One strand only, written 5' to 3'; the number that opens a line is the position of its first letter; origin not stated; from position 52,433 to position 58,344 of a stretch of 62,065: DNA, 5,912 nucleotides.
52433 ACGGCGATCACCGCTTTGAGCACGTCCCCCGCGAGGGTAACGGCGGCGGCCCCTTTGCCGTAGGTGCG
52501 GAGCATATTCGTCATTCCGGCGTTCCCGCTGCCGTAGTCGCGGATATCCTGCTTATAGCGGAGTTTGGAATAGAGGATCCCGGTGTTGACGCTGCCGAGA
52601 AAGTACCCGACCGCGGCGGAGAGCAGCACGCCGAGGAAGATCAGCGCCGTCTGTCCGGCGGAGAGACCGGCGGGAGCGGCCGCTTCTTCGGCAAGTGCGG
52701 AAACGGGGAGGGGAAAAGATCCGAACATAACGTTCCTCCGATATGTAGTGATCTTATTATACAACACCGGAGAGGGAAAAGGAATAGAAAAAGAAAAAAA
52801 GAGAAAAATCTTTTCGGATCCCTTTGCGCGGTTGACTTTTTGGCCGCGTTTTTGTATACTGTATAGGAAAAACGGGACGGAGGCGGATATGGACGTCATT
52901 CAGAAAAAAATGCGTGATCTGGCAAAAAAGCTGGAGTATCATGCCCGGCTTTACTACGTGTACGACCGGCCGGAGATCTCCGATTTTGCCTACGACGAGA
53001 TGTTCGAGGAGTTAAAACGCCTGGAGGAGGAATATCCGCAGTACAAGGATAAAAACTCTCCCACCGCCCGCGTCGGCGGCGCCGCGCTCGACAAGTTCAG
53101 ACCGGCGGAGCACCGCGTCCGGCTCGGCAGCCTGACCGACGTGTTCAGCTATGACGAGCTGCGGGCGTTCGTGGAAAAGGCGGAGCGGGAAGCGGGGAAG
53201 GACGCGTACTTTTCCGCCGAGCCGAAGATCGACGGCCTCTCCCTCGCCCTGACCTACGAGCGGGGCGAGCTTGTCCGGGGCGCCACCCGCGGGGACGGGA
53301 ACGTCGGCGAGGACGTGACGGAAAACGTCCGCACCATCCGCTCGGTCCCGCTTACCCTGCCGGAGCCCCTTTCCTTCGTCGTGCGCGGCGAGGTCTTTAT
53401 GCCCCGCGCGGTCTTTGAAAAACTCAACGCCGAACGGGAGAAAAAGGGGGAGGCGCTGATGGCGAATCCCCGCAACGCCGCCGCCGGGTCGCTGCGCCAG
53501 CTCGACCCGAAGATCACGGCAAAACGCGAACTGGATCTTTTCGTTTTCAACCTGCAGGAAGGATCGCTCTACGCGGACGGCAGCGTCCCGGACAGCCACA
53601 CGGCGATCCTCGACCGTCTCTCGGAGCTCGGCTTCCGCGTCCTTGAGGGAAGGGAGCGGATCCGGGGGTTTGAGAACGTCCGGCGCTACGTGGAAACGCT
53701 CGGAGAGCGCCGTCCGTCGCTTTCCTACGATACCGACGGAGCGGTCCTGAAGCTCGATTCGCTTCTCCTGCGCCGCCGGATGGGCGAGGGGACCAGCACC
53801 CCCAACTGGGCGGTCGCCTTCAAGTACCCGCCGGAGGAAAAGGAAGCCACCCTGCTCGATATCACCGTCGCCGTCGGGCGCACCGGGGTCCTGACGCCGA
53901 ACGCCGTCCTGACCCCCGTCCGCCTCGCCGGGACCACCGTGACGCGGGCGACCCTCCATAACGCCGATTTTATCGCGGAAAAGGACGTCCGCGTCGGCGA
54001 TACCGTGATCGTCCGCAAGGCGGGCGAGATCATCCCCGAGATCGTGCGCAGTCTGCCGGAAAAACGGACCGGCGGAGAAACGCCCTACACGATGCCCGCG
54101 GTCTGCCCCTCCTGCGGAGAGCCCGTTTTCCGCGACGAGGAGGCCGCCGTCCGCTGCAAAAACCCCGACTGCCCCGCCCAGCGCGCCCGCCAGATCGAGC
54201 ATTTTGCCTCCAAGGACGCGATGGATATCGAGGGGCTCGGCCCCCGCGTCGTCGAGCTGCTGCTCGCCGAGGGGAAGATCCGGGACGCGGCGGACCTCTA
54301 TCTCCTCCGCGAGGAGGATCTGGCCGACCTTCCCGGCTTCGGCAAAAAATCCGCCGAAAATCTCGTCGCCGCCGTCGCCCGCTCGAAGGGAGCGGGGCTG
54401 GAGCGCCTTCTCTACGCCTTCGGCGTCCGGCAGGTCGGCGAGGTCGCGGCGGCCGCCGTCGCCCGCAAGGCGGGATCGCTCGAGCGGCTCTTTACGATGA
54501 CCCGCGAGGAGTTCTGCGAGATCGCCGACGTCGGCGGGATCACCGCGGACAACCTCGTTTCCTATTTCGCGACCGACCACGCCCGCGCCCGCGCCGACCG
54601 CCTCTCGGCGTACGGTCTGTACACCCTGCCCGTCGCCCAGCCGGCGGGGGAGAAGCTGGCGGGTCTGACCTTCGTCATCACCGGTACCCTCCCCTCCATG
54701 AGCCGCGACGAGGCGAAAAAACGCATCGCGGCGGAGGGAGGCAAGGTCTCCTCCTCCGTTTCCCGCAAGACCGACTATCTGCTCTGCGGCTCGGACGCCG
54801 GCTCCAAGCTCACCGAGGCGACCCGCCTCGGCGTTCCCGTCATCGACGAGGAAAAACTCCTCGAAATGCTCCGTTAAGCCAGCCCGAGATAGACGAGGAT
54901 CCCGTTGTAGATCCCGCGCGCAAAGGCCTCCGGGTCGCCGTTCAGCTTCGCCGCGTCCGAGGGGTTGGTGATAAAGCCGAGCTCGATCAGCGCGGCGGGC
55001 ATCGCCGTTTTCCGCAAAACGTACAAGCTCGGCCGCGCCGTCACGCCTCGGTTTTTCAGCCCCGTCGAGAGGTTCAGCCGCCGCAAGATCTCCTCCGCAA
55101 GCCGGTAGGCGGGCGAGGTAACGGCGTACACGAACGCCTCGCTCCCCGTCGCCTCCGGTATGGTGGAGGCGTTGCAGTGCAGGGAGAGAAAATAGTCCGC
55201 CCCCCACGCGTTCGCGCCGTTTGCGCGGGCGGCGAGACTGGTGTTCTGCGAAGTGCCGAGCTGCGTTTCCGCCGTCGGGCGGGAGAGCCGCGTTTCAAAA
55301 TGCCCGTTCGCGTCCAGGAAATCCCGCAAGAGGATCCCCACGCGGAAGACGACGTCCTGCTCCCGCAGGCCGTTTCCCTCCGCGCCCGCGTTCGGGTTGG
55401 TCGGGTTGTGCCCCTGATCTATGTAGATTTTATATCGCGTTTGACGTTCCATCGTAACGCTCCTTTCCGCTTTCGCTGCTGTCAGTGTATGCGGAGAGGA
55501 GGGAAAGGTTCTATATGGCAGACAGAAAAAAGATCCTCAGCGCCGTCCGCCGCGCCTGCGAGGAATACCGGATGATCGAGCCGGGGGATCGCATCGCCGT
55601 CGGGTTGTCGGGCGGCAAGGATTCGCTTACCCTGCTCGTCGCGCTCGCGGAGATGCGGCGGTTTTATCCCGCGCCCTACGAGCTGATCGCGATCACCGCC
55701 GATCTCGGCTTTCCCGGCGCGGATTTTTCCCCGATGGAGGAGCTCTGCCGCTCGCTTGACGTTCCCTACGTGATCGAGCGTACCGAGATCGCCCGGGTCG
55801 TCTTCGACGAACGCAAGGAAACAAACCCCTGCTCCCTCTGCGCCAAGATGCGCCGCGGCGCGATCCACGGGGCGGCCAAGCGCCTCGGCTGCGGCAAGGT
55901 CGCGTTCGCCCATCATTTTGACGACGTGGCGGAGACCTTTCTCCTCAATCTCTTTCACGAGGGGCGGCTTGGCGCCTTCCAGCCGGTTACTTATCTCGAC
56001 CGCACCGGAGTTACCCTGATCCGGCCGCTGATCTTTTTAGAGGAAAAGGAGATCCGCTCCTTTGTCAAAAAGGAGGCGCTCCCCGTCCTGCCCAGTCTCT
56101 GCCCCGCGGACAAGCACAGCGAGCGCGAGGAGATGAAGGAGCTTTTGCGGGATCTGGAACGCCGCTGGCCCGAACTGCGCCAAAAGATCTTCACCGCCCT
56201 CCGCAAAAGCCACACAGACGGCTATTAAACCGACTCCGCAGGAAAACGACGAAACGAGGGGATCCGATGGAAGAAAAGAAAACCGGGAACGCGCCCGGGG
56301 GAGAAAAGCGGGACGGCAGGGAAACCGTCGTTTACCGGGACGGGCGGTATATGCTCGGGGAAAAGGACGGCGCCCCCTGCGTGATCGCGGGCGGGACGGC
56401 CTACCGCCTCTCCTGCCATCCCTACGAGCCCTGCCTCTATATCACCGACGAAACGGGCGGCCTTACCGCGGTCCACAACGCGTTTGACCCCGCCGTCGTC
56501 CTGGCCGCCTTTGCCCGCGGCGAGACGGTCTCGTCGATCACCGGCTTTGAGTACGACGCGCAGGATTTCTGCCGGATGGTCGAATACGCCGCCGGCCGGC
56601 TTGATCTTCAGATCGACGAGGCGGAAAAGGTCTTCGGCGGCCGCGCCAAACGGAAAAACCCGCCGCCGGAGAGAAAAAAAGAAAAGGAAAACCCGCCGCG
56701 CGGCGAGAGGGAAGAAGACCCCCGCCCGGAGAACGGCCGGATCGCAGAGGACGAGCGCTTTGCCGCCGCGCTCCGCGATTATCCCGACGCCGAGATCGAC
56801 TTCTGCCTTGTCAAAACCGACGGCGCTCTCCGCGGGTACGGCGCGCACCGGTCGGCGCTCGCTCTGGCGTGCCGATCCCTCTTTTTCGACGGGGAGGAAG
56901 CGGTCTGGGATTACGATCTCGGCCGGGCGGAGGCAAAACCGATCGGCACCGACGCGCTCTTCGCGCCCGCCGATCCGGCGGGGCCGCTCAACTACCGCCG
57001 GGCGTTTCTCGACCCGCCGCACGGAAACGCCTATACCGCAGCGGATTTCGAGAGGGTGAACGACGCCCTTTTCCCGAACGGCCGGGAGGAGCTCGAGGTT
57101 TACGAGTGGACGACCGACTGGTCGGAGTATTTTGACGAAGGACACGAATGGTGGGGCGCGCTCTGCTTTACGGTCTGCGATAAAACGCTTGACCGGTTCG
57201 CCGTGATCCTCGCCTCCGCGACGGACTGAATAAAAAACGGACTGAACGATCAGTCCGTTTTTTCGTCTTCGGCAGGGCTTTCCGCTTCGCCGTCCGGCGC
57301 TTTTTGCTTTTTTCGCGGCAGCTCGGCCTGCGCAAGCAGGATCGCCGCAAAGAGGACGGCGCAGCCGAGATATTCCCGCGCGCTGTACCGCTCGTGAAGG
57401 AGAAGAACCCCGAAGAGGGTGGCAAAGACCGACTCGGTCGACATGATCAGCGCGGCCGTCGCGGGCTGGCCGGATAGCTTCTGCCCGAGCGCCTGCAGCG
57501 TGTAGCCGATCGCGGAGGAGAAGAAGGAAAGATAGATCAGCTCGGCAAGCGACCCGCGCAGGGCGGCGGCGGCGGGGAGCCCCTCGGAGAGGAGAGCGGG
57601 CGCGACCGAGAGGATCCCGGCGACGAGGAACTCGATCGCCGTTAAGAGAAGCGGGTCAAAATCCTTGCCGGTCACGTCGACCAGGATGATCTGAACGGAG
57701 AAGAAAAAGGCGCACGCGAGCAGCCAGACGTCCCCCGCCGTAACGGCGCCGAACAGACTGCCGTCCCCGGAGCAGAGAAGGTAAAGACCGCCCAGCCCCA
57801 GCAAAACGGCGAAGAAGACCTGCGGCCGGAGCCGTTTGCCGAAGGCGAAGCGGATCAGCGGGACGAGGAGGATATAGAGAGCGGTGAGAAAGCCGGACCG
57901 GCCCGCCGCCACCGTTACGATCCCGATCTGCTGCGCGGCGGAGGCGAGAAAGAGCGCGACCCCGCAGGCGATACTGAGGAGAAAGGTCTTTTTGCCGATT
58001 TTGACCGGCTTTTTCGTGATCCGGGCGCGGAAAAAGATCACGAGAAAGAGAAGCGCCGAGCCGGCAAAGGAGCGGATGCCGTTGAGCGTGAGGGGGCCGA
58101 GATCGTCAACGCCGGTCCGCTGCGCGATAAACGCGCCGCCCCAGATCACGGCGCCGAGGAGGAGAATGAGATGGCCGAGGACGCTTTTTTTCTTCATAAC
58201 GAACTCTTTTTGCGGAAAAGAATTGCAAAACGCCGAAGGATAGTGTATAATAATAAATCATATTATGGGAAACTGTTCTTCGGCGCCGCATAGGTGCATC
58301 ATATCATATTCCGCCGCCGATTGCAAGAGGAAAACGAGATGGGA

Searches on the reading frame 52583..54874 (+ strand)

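Call 93: search_protein_families(library=pfam, proteins=[window:52583-54874:+], max_evalue=0.001)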
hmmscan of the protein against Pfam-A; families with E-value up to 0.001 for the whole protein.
window:52583-54874:+ (764 aa): 10 families
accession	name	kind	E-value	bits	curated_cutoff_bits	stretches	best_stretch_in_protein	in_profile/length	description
PF01653.23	DNA_ligase_aden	-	1.6e-80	270.8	27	1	171-418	3-253/253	NAD-dependent DNA ligase adenylation domain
PF03120.22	DNA_ligase_OB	-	1.5e-33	115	32.9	1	422-498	2-78/79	NAD-dependent DNA ligase OB-fold domain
PF00533.33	BRCT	-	2.2e-15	57.1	21.3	1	690-762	4-77/78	BRCA1 C Terminus (BRCT) domain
PF12826.13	HHH_2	-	8.6e-14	51.9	27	1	608-668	1-61/64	Helix-hairpin-helix motif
PF14520.12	HHH_5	-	1.1e-13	51.8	27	1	545-597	3-54/57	Helix-hairpin-helix domain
PF22745.1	Nlig-Ia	-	7.6e-08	33.3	27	1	112-154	8-50/92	DNA ligase-like, N-terminal NAD+-binding domain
PF03119.21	DNA_ligase_ZBD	-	5.6e-07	29.8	25.8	1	508-532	2-27/27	NAD-dependent DNA ligase C4 zinc finger domain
PF12738.14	PTCB-BRCT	-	3.5e-05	24.1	22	1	704-754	9-59/63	twin BRCT domain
PF00633.29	HHH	-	5.3e-05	23.3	24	0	632-661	1-30/30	Helix-hairpin-helix motif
PF16589.12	BRCT_2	-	0.00031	21.4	27.3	1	693-757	4-68/86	BRCT domain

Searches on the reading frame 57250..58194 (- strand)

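Call 93: search_protein_families(library=pfam, proteins=[window:57250-58194:-], max_evalue=0.001)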
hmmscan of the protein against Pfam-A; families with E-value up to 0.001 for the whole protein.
window:57250-58194:- (314 aa): 1 family
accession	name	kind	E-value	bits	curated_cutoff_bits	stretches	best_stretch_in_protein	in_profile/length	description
PF00892.27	EamA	-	1.9e-32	112.8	28.2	2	153-287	2-132/135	EamA-like transporter family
